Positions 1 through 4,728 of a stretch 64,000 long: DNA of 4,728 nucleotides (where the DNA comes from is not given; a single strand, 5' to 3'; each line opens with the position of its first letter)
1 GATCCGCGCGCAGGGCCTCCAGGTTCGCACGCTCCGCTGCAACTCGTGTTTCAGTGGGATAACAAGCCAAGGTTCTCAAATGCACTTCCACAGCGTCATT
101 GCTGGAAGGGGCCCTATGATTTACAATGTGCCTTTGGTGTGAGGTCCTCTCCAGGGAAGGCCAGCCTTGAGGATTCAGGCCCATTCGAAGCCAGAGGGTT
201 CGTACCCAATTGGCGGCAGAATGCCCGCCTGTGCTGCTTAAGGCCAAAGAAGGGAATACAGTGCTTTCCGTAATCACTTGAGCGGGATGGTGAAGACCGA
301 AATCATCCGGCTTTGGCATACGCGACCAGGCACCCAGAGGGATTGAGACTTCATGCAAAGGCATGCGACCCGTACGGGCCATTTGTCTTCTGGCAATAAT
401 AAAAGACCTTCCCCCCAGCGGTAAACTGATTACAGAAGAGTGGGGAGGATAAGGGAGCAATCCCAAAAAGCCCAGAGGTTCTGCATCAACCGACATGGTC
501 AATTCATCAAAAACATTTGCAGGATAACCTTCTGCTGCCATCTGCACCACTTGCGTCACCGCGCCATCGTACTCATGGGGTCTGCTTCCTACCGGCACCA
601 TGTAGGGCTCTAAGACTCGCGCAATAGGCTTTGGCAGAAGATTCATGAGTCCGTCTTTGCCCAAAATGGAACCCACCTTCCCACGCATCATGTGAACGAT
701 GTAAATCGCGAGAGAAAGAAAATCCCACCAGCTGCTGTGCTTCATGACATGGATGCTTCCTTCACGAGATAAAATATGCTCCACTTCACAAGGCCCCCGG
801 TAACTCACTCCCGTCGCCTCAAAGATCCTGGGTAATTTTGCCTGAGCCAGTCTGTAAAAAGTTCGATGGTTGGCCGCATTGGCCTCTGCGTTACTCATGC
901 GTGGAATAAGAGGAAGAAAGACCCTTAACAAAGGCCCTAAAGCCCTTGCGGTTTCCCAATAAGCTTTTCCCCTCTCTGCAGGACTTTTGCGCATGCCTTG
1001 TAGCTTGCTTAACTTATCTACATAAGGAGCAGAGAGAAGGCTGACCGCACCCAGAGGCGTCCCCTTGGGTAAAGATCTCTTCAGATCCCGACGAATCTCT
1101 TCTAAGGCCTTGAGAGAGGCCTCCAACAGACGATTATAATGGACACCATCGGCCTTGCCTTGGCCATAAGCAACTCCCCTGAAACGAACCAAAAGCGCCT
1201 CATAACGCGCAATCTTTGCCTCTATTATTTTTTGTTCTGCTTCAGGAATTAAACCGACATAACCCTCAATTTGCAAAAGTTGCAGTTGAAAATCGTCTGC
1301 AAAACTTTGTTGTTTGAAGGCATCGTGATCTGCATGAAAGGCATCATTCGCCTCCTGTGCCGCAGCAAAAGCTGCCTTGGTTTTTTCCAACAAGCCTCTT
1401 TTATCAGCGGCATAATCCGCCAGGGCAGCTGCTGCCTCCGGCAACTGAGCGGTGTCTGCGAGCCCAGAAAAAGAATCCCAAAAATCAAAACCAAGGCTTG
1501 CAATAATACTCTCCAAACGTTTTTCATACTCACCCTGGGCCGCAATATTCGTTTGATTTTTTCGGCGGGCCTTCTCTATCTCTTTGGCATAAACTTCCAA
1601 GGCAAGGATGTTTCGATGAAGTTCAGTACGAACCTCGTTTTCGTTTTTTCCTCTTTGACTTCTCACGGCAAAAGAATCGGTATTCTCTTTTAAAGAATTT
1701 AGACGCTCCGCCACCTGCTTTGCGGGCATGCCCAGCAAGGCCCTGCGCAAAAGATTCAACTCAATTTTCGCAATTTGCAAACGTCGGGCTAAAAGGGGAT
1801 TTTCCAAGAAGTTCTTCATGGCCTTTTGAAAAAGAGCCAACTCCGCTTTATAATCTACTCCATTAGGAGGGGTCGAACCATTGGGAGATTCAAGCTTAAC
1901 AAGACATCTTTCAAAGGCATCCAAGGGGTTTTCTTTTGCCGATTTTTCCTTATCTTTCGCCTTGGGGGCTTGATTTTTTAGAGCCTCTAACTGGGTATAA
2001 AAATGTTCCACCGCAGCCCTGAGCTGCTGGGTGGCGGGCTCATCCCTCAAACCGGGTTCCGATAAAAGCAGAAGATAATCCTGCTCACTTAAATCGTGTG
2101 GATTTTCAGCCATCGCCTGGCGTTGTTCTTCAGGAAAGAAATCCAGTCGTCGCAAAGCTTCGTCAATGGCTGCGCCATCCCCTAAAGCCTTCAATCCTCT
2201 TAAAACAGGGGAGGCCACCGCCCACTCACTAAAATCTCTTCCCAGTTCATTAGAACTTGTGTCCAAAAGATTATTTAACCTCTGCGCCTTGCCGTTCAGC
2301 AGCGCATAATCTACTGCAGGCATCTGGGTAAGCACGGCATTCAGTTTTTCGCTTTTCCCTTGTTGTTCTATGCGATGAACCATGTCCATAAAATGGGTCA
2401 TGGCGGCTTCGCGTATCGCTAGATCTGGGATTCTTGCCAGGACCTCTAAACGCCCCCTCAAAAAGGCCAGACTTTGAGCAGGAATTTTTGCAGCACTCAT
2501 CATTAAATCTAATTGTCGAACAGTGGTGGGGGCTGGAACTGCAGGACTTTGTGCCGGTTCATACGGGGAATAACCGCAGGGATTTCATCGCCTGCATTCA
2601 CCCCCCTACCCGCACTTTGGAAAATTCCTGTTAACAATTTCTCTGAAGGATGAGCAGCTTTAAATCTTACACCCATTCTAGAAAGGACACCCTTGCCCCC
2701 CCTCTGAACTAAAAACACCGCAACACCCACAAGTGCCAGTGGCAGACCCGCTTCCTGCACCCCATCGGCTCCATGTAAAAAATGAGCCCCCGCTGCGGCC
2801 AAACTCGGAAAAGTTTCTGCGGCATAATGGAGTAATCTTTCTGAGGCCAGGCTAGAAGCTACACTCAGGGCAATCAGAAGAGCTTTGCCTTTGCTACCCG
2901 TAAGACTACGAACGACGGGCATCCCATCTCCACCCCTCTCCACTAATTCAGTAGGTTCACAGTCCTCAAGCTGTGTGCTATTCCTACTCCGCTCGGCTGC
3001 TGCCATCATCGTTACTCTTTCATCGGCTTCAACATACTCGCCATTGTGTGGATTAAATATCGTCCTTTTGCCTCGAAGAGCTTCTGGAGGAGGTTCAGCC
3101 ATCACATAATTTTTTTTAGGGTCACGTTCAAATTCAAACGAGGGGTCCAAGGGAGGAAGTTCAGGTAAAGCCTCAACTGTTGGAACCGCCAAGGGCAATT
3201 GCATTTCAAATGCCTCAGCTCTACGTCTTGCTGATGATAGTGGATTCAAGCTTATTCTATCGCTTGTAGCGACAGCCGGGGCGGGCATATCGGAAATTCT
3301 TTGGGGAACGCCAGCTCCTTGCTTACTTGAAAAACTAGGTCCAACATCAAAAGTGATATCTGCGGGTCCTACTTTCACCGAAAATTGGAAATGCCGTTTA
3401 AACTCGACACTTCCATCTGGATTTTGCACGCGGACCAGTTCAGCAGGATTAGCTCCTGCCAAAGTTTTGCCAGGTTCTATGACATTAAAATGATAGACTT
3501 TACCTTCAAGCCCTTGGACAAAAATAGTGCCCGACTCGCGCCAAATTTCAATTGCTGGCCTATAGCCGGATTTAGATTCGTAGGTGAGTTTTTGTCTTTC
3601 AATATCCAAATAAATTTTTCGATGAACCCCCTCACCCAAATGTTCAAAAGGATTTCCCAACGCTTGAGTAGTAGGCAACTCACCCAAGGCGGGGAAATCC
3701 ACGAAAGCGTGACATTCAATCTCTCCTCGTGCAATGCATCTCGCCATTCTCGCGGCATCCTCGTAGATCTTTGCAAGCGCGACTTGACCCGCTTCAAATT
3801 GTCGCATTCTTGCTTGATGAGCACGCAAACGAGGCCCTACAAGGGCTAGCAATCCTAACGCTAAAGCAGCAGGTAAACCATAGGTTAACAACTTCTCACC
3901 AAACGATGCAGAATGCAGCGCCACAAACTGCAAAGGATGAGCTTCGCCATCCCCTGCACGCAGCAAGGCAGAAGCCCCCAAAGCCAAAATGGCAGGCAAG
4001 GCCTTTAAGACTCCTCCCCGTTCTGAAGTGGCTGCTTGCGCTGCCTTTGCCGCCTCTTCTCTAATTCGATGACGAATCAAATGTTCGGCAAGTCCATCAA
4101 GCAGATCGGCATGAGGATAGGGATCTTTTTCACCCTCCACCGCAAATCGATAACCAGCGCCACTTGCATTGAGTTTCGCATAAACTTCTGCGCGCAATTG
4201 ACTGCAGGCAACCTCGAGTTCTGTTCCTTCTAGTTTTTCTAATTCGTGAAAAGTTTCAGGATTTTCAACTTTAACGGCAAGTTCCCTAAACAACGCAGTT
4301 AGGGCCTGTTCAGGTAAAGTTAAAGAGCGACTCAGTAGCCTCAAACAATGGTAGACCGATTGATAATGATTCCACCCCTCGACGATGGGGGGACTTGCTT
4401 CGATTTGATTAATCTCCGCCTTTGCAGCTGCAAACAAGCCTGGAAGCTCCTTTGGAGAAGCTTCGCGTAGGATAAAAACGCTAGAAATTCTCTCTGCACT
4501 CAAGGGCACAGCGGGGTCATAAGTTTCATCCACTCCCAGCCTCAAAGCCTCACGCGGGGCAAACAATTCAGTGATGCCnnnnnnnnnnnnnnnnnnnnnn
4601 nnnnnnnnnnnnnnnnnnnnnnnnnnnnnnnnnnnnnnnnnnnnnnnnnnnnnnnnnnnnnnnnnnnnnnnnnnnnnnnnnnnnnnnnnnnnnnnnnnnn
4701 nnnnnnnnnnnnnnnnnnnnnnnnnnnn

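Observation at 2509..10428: Giant 2639-aa membrane protein with an embedded phosphatidylserine-decarboxylase (PSD) domain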

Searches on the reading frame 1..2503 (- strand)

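Call 14: search_protein_families(library=pfam, proteins=[window:1-2503:-], max_evalue=1)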
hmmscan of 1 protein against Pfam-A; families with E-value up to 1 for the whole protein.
window:1-2503:- (834 aa): 3 families
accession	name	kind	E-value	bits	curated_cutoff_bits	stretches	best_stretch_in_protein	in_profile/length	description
PF00108.29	Thiolase_N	-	0.024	14.4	26.4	1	254-310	152-208/260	Thiolase, N-terminal domain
PF01553.26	Acyltransferase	-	0.031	14.5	23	1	575-667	8-99/132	Acyltransferase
PF01297.22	ZnuA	-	0.81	9.6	29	1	356-414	129-185/263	Zinc-uptake complex component A periplasmic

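Call 62: search_protein_families(library=ncbifam, proteins=[window:1-2503:-], max_evalue=0.1)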
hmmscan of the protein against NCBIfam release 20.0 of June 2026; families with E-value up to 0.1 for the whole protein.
window:1-2503:- (834 aa): 3 families
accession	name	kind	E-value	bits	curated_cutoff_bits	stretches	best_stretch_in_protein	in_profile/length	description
NF005805.0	PRK07661.1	equivalog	0.0036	16.3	633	1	257-330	147-220/391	acetyl-CoA C-acetyltransferase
NF004982.0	PRK06365.1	equivalog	0.013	14.5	695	1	365-445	31-114/430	thiolase domain-containing protein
TIGR01930.1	AcCoA-C-Actrans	subfamily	0.074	12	240.55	0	254-310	148-202/385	acetyl-CoA C-acyltransferase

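Call 99: search_protein_families(library=padloc, proteins=[window:1-2503:-], max_evalue=0.01)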
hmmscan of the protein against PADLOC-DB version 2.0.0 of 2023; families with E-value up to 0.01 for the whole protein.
window:1-2503:- (834 aa): 0 families

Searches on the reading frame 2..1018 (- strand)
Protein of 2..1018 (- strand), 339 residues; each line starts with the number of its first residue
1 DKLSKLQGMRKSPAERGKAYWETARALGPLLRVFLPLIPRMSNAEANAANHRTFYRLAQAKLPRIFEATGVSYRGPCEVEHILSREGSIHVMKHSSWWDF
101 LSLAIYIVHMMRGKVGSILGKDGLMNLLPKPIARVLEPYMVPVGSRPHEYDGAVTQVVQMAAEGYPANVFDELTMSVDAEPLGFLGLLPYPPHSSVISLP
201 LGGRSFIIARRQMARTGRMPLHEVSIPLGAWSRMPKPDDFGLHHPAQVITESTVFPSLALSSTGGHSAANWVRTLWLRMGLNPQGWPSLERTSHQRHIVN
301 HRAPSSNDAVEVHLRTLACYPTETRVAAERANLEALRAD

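Call 67: search_solved_structures(query=A4, max_evalue=10, show_alignments=2)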
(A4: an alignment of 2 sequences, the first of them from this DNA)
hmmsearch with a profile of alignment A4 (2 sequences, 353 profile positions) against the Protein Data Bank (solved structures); distinct sequences matched with E-value up to 10: 0.

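Call 77: predict_structure(alignment_id=A4)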
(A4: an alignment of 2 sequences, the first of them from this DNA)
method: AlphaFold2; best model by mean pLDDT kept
length: 339 residues; sequences in the alignment: 2
mean_pLDDT: 31.9   pTM: 0.20
mean pLDDT of the five models: 31.9, 30.5, 30.5, 30.4, 29.9
residues with pLDDT >= 90: 0; 70-90: 0; 50-70: 12; < 50: 327
segments of 3 or more residues with pLDDT < 50: 1-323
pLDDT, mean of each block of 10 residues (from residue 1): 36 40 36 33 29 33 32 30 26 31 36 34 40 39 33 33 29 25 21 23 26 28 27 29 25 25 28 30 29 27 31 35 51 57
secondary structure, 60 per line:
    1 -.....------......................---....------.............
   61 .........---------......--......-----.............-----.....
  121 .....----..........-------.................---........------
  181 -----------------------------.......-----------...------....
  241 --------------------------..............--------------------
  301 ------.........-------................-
elements in order: H2-6 H13-34 H38-41 H48-69 E79-84 E87-92 H98-110 H116-125 H130-139 H147-163 H167-174 H210-216 H237-240 H267-280 H307-315 H323-338

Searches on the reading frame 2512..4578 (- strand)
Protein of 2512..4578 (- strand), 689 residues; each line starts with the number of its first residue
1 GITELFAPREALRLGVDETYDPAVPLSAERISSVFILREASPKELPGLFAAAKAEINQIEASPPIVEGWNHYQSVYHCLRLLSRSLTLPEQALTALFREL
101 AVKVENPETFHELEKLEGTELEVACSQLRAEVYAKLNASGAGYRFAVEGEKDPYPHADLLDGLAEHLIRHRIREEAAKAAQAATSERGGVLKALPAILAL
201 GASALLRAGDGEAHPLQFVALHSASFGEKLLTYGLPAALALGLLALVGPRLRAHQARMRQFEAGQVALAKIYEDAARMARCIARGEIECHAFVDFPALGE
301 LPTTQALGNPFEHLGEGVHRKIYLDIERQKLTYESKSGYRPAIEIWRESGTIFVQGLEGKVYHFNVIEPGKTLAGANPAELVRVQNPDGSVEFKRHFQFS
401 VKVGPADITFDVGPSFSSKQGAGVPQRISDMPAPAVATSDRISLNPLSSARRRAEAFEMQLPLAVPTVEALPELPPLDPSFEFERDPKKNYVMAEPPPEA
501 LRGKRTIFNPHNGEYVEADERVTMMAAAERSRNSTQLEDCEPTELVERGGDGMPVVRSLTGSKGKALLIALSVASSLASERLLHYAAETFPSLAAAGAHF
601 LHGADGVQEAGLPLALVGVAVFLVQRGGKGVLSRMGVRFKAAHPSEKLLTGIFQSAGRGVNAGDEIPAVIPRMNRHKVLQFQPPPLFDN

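Call 83: search_solved_structures(query=window:2512-4578:-, max_evalue=1)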
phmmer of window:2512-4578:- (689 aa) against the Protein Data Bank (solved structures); distinct sequences matched with E-value up to 1: 0.
